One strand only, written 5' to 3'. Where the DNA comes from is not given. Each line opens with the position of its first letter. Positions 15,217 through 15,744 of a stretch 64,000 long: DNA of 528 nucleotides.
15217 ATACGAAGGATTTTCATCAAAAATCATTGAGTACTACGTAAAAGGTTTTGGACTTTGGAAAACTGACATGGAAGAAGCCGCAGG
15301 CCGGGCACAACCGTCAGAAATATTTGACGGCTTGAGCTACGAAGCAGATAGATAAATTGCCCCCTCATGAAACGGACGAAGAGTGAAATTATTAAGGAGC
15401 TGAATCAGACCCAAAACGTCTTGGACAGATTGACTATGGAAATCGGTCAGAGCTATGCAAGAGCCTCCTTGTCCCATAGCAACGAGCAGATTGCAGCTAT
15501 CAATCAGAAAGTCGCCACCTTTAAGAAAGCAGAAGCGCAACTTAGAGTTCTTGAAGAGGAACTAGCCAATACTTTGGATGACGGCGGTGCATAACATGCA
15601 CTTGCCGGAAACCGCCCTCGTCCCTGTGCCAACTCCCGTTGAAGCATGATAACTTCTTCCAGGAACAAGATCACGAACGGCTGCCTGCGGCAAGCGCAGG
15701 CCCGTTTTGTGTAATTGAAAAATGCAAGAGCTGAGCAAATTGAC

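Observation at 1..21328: Chromosomal integron-type array of about 25 cassettes in a Bacteroidota-like genome, supported cassette by cassette by R''/R' complementarity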

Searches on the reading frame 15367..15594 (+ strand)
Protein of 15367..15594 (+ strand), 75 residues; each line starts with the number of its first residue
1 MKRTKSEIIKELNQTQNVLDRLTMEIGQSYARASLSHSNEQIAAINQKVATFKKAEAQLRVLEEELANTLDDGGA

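Call 13: search_protein_families(library=pfam, max_evalue=0.01, proteins=[window:15367-15594:+])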
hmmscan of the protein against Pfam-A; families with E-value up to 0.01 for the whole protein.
window:15367-15594:+ (75 aa): 1 family
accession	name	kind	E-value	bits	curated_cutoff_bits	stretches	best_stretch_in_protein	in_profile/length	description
PF12018.13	FAP206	-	0.00035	20.4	33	1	1-69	6-75/272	Domain of unknown function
